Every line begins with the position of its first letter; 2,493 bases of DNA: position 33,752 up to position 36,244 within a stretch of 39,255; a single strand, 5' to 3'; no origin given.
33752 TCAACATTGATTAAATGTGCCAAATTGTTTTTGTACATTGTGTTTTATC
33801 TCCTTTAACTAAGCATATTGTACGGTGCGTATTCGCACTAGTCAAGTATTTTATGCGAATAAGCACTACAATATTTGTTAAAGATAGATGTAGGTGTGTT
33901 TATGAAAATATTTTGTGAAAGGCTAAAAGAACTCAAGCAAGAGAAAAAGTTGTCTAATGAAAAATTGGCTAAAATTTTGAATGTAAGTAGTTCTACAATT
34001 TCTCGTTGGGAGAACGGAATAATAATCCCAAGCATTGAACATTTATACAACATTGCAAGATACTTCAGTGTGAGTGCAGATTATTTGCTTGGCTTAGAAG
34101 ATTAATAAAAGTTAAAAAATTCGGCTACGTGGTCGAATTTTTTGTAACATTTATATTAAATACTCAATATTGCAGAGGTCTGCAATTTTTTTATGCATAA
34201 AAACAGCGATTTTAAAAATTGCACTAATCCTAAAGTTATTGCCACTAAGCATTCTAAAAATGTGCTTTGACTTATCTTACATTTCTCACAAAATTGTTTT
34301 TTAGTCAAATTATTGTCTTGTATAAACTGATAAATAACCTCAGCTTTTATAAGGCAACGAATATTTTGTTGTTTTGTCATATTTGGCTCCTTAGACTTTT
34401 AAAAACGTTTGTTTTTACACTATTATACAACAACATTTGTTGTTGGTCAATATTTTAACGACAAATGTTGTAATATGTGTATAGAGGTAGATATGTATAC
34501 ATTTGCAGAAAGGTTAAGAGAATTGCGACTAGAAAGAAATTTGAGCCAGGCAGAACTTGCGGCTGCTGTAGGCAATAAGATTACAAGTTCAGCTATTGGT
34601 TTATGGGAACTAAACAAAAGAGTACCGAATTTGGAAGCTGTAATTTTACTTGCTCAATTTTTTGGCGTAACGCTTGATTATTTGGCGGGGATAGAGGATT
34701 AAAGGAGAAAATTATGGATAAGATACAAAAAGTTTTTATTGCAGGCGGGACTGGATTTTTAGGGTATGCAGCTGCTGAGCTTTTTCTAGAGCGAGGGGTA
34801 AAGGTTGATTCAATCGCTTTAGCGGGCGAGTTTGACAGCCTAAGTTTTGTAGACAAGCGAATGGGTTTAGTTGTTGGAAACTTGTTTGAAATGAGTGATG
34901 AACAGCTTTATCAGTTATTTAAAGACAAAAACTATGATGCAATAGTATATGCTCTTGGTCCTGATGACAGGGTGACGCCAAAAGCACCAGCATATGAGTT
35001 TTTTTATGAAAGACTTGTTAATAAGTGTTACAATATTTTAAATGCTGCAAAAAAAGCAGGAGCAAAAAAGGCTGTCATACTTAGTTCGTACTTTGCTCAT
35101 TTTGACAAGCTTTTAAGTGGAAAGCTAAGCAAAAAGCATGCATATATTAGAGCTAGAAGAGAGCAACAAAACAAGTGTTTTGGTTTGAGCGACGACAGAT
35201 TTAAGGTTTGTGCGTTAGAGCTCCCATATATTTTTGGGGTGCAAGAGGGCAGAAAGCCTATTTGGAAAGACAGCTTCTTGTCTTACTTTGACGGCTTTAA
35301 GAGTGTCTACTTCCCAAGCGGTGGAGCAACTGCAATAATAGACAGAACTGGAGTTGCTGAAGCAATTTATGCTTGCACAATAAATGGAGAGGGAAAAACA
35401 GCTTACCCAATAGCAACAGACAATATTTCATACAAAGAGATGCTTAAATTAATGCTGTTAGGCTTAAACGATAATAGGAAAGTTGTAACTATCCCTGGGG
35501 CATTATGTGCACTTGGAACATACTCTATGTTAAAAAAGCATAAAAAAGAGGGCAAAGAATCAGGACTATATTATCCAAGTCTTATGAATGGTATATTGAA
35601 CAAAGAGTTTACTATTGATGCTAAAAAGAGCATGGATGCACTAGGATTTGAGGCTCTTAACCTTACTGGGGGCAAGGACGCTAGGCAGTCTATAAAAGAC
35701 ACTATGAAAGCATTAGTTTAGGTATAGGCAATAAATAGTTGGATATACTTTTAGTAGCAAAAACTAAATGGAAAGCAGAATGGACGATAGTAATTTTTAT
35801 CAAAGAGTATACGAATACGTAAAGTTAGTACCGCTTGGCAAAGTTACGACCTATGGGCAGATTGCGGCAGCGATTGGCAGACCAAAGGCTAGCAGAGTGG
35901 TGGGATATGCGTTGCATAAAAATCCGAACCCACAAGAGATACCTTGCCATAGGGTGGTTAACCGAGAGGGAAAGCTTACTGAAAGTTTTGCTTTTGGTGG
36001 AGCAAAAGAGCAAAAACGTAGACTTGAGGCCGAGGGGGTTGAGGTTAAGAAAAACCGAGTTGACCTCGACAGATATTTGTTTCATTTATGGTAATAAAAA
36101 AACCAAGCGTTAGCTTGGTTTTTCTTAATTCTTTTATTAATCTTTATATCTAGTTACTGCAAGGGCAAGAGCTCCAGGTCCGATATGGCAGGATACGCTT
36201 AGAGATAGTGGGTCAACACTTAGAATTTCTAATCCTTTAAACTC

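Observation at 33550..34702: Switch modules B and C: tandem duplicated divergent HTH/HTH pairs with orthogonal operator palindromes placed inside promoter spacers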

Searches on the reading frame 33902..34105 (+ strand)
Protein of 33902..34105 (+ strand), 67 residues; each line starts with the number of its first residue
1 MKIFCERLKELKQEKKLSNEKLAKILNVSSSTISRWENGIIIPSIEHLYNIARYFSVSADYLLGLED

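Call 5: search_protein_families(library=pfam, proteins=[window:33902-34105:+], max_evalue=0.1)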
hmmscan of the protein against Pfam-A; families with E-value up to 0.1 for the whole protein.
window:33902-34105:+ (67 aa): 32 families (the best 25 are shown)
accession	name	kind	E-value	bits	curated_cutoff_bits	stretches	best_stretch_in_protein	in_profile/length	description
PF01381.28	HTH_3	-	3.7e-17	62.5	23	1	8-62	1-55/55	Helix-turn-helix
PF12844.13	HTH_19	-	8.1e-14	51.7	30.2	1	6-66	2-62/64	Helix-turn-helix domain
PF13560.12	HTH_31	-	1e-09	39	27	1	6-59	4-58/64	Helix-turn-helix domain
PF13443.12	HTH_26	-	1.7e-07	31.8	22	1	7-64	1-59/63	Cro/C1-type HTH DNA-binding domain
PF08667.16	BetR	-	6.9e-07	29.9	21.6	1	3-66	5-72/148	BetR domain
PF08279.18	HTH_11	-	0.00016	21.9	25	1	8-35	6-34/55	HTH domain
PF13936.12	HTH_38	-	0.00016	21.7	27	1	7-35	12-39/44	Helix-turn-helix domain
PF13412.12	HTH_24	-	0.00082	19.3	21.9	1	8-35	9-36/48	Winged helix-turn-helix DNA-binding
PF13384.12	HTH_23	-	0.00088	19.5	24.6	1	14-36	16-37/50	Homeodomain-like domain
PF01047.28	MarR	-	0.00089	19.5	24.6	1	8-36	9-37/59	MarR family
PF20432.4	Xre-like-HTH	-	0.001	19.7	25.8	1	16-35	23-42/63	Antitoxin Xre-like helix-turn-helix domain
PF07022.19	Phage_CI_repr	-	0.0011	19.7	22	1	8-64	3-59/65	Bacteriophage CI repressor helix-turn-helix domain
PF08220.18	HTH_DeoR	-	0.0038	17.4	21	1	8-33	6-31/57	DeoR-like helix-turn-helix domain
PF04552.19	Sigma54_DBD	-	0.0067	16.6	22.8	1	15-59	48-92/160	Sigma-54, DNA binding domain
PF14549.12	P22_Cro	-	0.0069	16.6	30.2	1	19-40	12-31/60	DNA-binding transcriptional regulator Cro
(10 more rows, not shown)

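Call 18: search_protein_families(library=ncbifam, proteins=[window:33902-34105:+], max_evalue=0.1)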
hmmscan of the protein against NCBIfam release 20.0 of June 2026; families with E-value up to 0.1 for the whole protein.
window:33902-34105:+ (67 aa): 28 families (the best 25 are shown)
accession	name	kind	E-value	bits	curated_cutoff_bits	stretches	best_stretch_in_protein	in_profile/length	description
NF041951.1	phage_RstR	subfamily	1.7e-14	54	80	1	4-66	3-65/108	RstR family transcriptional repressor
NF007257.0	PRK09706.1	subfamily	9.2e-09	35.2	101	1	2-63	4-65/135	transcriptional repressor DicA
NF052239.1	antitox_spr1629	equivalog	1.2e-08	34.5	335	1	6-62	5-61/377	spr1629 family repressor/antitoxin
NF003162.0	PRK04140.1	equivalog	3.1e-07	29.7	263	1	2-57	125-180/317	transcriptional regulator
NF047948.1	male_kill_WMK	equivalog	4.4e-07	29.6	300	1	6-63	165-222/300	WO male-killing family protein Wmk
NF041575.1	antitoxPezA_Strep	equivalog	2.1e-06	27.8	290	1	5-63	3-61/158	type II toxin-antitoxin system antitoxin PezA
TIGR00270.2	TIGR00270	equivalog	2.9e-06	27.2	110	1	4-57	76-129/159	multiprotein bridging factor aMBF1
TIGR03830.1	CxxCG_CxxCG_HTH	subfamily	4e-06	26.6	61.8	1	7-46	69-108/127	type II TA system antitoxin MqsA family protein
NF058600.1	TransRegSco1979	equivalog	3.2e-05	23.1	350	1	3-58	8-63/280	Sco1979 family transcriptional regulator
NF038310.1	lysogeny_AimR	equivalog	7e-05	22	70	1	9-56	2-49/365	AimR family lysis-lysogeny pheromone receptor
NF038139.1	Reg_Aceta_RamB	equivalog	0.00015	20.6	700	1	6-62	5-61/465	acetate metabolism transcriptional regulator RamB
NF010465.0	PRK13890.1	equivalog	0.00016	21.8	96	1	2-66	4-68/121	conjugal transfer protein TrbA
NF006328.0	PRK08558.1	equivalog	0.00027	20.6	184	1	7-52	16-59/238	adenine phosphoribosyltransferase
NF047542.1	telomere_Tap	equivalog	0.00031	19.6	600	1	9-50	23-64/695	telomere-associated protein Tap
NF040522.1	VC1465_fam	subfamily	0.0004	20.4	70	1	9-41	2-34/111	VC1465 family Xer recombination activation factor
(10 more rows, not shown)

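Call 19: search_protein_families(library=phrogs, proteins=[window:33902-34105:+], max_evalue=0.1)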
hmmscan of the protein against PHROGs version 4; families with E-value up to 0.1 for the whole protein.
window:33902-34105:+ (67 aa): 66 families (the best 25 are shown)
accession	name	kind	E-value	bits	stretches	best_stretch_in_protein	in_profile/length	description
phrog_8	-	transcription regulation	3.9e-23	83.4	1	1-67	74-140/346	transcriptional regulator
phrog_4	-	transcription regulation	2e-15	57.7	1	2-66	135-195/400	transcriptional repressor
phrog_3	-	transcription regulation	4e-14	54.2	1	1-65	86-148/430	transcriptional repressor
phrog_2967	-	transcription regulation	6.5e-13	49.7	1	1-66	8-73/225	transcriptional regulator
phrog_2439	-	transcription regulation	2.9e-10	40.6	1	5-64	9-68/367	transcriptional regulator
phrog_1373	-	transcription regulation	5.5e-08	34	1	6-63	66-123/166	transcriptional regulator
phrog_4836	-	transcription regulation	8.1e-08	33.1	1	5-51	77-123/194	CII-like regulator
phrog_2104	-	unknown function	8.3e-08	33.4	1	6-43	42-79/103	-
phrog_2328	-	transcription regulation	1.8e-07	32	1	4-63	16-75/128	transcriptional repressor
phrog_7950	-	transcription regulation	2.4e-07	31.7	1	6-38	10-42/68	transcriptional repressor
phrog_1994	-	DNA, RNA and nucleotide metabolism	3.4e-07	31.4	1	6-66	2-62/170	DNA binding protein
phrog_5823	-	transcription regulation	4.4e-07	30.4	1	5-64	8-68/404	transcriptional regulator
phrog_34939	-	unknown function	5.1e-07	30.6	1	6-65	12-72/280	-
phrog_3037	-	transcription regulation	7.9e-06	26.8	1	4-63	27-75/189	transcriptional repressor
phrog_7396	-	unknown function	1.7e-05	25.6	1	6-66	18-81/227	-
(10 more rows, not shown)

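Call 55: search_solved_structures(query=window:33902-34105:+, max_evalue=0.0001)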
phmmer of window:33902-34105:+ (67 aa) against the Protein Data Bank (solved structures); distinct sequences matched with E-value up to 0.0001: 6.
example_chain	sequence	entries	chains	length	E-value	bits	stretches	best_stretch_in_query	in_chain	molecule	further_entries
3op9_A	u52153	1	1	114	3.1e-09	39.8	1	4-65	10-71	Pli0006 protein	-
9sf2_A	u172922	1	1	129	4.9e-06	29.8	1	7-63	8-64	Transcriptional regulator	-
7t8i_A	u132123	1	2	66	8.3e-06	29.1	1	6-64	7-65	Phage element (ICEBs1)transcriptional regulator (Xre family)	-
3jxb_C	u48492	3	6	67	3.8e-05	27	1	3-63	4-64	Repressor protein C2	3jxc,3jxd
2r1j_L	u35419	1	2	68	4e-05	27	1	3-63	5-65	Repressor protein C2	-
1adr_A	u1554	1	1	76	5.3e-05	26.6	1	3-63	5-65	P22 C2 REPRESSOR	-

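Call 67: search_protein_families(library=padloc, proteins=[window:33902-34105:+], max_evalue=0.01)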
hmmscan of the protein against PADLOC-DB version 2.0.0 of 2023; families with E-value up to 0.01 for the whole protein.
window:33902-34105:+ (67 aa): 20 families
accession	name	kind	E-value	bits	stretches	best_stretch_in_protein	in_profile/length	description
PDLC03951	RmrA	-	5.2e-12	43.4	1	5-63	10-68/400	-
PDLC03954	RmrA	-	1.1e-09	35.7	1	5-64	12-71/380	-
PDLC02926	HTH_VI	-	1.7e-09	35.8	1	6-63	4-61/92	-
PDLC03956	RmrA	-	2e-09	35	1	5-63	10-69/399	-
PDLC03948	RmrA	-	5.4e-09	33.4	1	5-63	10-68/397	-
PDLC03945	RmrA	-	9.8e-09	32.8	1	6-62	5-61/394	-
PDLC04142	capH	-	1e-08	34.2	1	2-65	5-68/103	capH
PDLC03947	RmrA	-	2.3e-08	31.3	1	2-62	10-70/383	-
PDLC03944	RmrA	-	1.2e-07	29.2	1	3-63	6-66/384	-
PDLC03952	RmrA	-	2.6e-06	24.5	1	4-61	23-80/395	-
PDLC03949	RmrA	-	4.4e-06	23.8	1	6-63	5-62/363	-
PDLC03665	Control_protein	-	8.2e-05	20.8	1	3-64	8-70/77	control protein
PDLC03946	RmrA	-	9.6e-05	19.3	1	6-62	5-61/357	-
PDLC04133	mad1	-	0.00016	19.9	1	20-54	9-42/60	mads_1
PDLC04775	PDC-M69A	-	0.00023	19.6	1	7-64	11-68/113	-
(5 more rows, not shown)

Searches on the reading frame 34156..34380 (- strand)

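Call 5: search_protein_families(library=pfam, proteins=[window:34156-34380:-], max_evalue=0.1)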
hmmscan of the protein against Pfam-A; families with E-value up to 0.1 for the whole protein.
window:34156-34380:- (74 aa): 2 families
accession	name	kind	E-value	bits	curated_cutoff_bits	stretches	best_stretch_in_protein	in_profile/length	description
PF13744.12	HTH_37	-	0.05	13.8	27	1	13-41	20-48/80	Helix-turn-helix domain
PF17500.7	CKI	-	0.075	14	27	1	15-56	50-89/96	Colicin-K immunity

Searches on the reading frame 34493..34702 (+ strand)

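Call 5: search_protein_families(library=pfam, proteins=[window:34493-34702:+], max_evalue=0.1)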
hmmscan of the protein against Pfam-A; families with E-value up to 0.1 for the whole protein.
window:34493-34702:+ (69 aa): 5 families
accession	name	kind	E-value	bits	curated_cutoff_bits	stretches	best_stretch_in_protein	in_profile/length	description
PF01381.28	HTH_3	-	1.5e-15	57.4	23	1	8-64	1-55/55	Helix-turn-helix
PF12844.13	HTH_19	-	5.6e-10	39.4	30.2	1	6-64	2-58/64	Helix-turn-helix domain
PF13560.12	HTH_31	-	1.8e-09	38.2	27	1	4-62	2-59/64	Helix-turn-helix domain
PF07022.19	Phage_CI_repr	-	0.0056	17.4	22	1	19-66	15-59/65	Bacteriophage CI repressor helix-turn-helix domain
PF00157.23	Pou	-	0.092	13.1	27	0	3-29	8-34/72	Pou domain - N-terminal to homeobox domain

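Call 18: search_protein_families(library=ncbifam, proteins=[window:34493-34702:+], max_evalue=0.1)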
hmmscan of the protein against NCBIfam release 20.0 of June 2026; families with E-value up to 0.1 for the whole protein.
window:34493-34702:+ (69 aa): 10 families
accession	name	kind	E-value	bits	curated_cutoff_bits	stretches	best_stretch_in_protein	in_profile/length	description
NF041951.1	phage_RstR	subfamily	1.3e-11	44.7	80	1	3-68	2-65/108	RstR family transcriptional repressor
NF052239.1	antitox_spr1629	equivalog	3.1e-06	26.5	335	1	5-64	4-61/377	spr1629 family repressor/antitoxin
TIGR03070.1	couple_hipB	subfamily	2.9e-05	23.9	71.65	1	4-61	3-58/58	type II toxin-antitoxin system Y4mF family antitoxin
NF007257.0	PRK09706.1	subfamily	0.0002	21.2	101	1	3-56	5-56/135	transcriptional repressor DicA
NF041265.1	NadS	equivalog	0.00036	20.8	60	1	8-53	35-78/94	NadS family protein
NF038139.1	Reg_Aceta_RamB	equivalog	0.00036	19.3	700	1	6-64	5-61/465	acetate metabolism transcriptional regulator RamB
TIGR00270.2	TIGR00270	equivalog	0.0017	18.2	110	1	4-61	76-131/159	multiprotein bridging factor aMBF1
NF007408.0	PRK09943.1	equivalog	0.007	15.9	211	1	5-62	9-64/185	HTH-type transcriptional regulator PuuR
NF003162.0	PRK04140.1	equivalog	0.012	14.7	263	1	6-61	129-182/317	transcriptional regulator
TIGR03830.1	CxxCG_CxxCG_HTH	subfamily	0.075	12.8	61.8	1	6-53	68-113/127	type II TA system antitoxin MqsA family protein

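Call 19: search_protein_families(library=phrogs, proteins=[window:34493-34702:+], max_evalue=0.1)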
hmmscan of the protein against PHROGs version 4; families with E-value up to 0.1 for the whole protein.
window:34493-34702:+ (69 aa): 19 families
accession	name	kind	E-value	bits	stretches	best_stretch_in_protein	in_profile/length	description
phrog_8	-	transcription regulation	9.7e-19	69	1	1-68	74-139/346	transcriptional regulator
phrog_4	-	transcription regulation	8.7e-15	55.6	1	3-67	136-194/400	transcriptional repressor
phrog_3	-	transcription regulation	1e-12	49.5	1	1-64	86-145/430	transcriptional repressor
phrog_2967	-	transcription regulation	8.1e-09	36.3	1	3-68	10-73/225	transcriptional regulator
phrog_2439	-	transcription regulation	1.1e-06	28.8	1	6-64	10-66/367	transcriptional regulator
phrog_37093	-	transcription regulation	4.2e-06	27.1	1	4-28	6-30/42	transcriptional regulator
phrog_2328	-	transcription regulation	5.7e-06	27.1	1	3-65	15-75/128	transcriptional repressor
phrog_2104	-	unknown function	2.4e-05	25.5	1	5-54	41-88/103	-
phrog_5823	-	transcription regulation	2.5e-05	24.6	1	3-66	6-68/404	transcriptional regulator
phrog_1373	-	transcription regulation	4.9e-05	24.4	1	4-66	64-124/166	transcriptional regulator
phrog_7241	-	transcription regulation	0.00012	23.1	1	8-65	66-121/122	transcriptional regulator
phrog_3037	-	transcription regulation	0.00023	22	1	4-66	18-76/189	transcriptional repressor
phrog_7950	-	transcription regulation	0.0017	19.4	1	5-43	9-48/68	transcriptional repressor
phrog_35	-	transcription regulation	0.002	19.2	1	18-54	88-121/181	transcriptional repressor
phrog_4836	-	transcription regulation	0.002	18.7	1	5-64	77-134/194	CII-like regulator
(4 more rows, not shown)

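Call 67: search_protein_families(library=padloc, proteins=[window:34493-34702:+], max_evalue=0.01)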
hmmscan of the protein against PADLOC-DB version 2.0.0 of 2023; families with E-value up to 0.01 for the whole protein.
window:34493-34702:+ (69 aa): 14 families
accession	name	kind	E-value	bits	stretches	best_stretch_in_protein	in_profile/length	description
PDLC03951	RmrA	-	6.8e-09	33.2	1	5-64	10-67/400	-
PDLC04142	capH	-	1.1e-07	30.9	1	3-68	6-69/103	capH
PDLC03954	RmrA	-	1.5e-07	28.7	1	5-65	12-70/380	-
PDLC02926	HTH_VI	-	4.3e-07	28.1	1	5-64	3-60/92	-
PDLC03945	RmrA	-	5.8e-07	27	1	5-64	4-61/394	-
PDLC03952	RmrA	-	1.2e-05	22.4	1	6-63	25-80/395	-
PDLC03948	RmrA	-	9.3e-05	19.5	1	5-63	10-66/397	-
PDLC03947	RmrA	-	0.00031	17.7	1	4-63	12-69/383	-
PDLC03944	RmrA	-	0.00051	17.2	1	5-64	8-65/384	-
PDLC03665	Control_protein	-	0.00055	18.1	1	3-62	8-66/77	control protein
PDLC03949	RmrA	-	0.00057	16.8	1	5-65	4-62/363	-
PDLC03956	RmrA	-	0.0011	16.1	1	5-64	10-68/399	-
PDLC03664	Control_protein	-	0.0016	16.9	1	3-54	13-62/74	control protein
PDLC03671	Control_protein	-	0.0083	14.3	1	4-57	15-66/84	control protein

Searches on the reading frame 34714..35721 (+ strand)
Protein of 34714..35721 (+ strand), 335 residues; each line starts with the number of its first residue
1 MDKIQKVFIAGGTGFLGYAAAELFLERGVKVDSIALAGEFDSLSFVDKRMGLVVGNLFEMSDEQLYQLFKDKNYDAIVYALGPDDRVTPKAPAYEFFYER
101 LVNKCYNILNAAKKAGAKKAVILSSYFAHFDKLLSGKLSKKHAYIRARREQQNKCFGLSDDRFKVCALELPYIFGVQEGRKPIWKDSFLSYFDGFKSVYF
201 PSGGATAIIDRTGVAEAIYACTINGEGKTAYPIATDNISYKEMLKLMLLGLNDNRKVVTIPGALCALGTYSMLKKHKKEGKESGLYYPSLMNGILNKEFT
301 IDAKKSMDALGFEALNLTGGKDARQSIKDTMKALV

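Call 5: search_protein_families(library=pfam, proteins=[window:34714-35721:+], max_evalue=0.1)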
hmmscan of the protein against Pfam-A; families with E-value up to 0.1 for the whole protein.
window:34714-35721:+ (335 aa): 3 families
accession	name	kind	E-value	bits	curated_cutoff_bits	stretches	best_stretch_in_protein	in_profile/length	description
PF01370.27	Epimerase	-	1.7e-07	31.3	20.9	1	7-175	1-174/240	NAD dependent epimerase/dehydratase family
PF13460.12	NAD_binding_10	-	3.3e-07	30.8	27.2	1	11-150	1-126/184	NAD(P)H-binding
PF16363.11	GDP_Man_Dehyd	-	0.0021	18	27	1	8-120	1-121/332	GDP-mannose 4,6 dehydratase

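Call 18: search_protein_families(library=ncbifam, proteins=[window:34714-35721:+], max_evalue=0.1)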
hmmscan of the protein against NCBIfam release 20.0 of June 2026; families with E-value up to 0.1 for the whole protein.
window:34714-35721:+ (335 aa): 8 families
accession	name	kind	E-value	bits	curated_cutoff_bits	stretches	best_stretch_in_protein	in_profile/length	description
TIGR03466.1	HpnA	hypoth_equivalog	3.3e-05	22.9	367.65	1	6-126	2-114/327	hopanoid-associated sugar epimerase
NF042423.1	oxyalk_red_Shew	equivalog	0.0004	19.6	580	1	2-124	6-117/331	2-alkyl-3-oxoalkanoate reductase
TIGR01179.1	galE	equivalog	0.0004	19.3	262.3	1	6-127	1-122/332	UDP-glucose 4-epimerase GalE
NF007490.0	PRK10084.1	subfamily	0.0079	15.2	649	1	6-114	2-113/361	dTDP-glucose 4,6-dehydratase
TIGR01181.1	dTDP_gluc_dehyt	equivalog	0.01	14.9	365.1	1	7-115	2-114/321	dTDP-glucose 4,6-dehydratase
NF042422.1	oxyalk_red_OleD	equivalog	0.031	13.6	580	1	6-43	2-38/329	2-alkyl-3-oxoalkanoate reductase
NF007582.0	PRK10217.1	equivalog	0.049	12.7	698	1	5-114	2-114/355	dTDP-glucose 4,6-dehydratase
NF041754.1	sbcd_Bac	equivalog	0.08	12.1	750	0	63-103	29-69/390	exonuclease subunit SbcD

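Call 39: find_related_loci(query=window:34714-35721:+, collection=metagenome_contigs, flank=4000)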
Query window:34714-35721:+ (335 aa) in metagenome_contigs; peptide patterns used: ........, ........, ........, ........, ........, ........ (x = any residue, [..] = any of these).
224 stretches matched a pattern; 1 encode a relative of the query (tblastn E <= 1e-3); 1 distinct loci.
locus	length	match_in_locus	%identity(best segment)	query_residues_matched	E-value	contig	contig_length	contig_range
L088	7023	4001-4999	65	1-334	2e-148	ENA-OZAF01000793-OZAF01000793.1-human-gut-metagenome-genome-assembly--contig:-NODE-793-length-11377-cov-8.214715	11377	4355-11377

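Call 67: search_protein_families(library=padloc, proteins=[window:34714-35721:+], max_evalue=0.01)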
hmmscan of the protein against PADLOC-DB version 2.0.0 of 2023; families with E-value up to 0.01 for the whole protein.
window:34714-35721:+ (335 aa): 0 families

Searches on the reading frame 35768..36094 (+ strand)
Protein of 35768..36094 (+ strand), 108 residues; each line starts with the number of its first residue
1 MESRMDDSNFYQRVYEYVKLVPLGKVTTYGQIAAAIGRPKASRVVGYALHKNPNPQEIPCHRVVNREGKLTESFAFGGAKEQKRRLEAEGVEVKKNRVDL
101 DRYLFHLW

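Call 5: search_protein_families(library=pfam, proteins=[window:35768-36094:+], max_evalue=0.1)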
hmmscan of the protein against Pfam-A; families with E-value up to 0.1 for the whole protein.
window:35768-36094:+ (108 aa): 1 family
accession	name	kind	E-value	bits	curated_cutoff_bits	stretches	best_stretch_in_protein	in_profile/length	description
PF01035.26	DNA_binding_1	-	2.2e-31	108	27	1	9-91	1-81/81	6-O-methylguanine DNA methyltransferase, DNA binding domain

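Call 18: search_protein_families(library=ncbifam, proteins=[window:35768-36094:+], max_evalue=0.1)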
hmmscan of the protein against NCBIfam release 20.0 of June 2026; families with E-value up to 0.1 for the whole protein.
window:35768-36094:+ (108 aa): 5 families
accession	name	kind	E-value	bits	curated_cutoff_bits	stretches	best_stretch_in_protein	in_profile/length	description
TIGR00589.1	ogt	superfamily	8e-22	77.1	46.4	1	9-86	2-77/80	methylated-DNA--[protein]-cysteine S-methyltransferase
NF007626.0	PRK10286.1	equivalog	3.1e-15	56.7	192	1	8-90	87-167/171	methylated-DNA--[protein]-cysteine S-methyltransferase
NF003022.0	PRK03887.1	equivalog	2.3e-13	50.3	164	1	9-92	92-171/175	methylated-DNA--protein-cysteine methyltransferase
NF011964.0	PRK15435.1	equivalog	3.7e-13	49.2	345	1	8-80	269-340/354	bifunctional DNA-binding transcriptional regulator/O6-methylguanine-DNA methyltransferase Ada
NF041132.1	DNA_protcyst_Mta_Thcoc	equivalog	6.3e-13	48.9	250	1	8-70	91-152/169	methylated-DNA--protein-cysteine methyltransferase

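Call 67: search_protein_families(library=padloc, proteins=[window:35768-36094:+], max_evalue=0.01)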
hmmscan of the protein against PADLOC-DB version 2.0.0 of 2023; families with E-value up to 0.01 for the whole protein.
window:35768-36094:+ (108 aa): 0 families
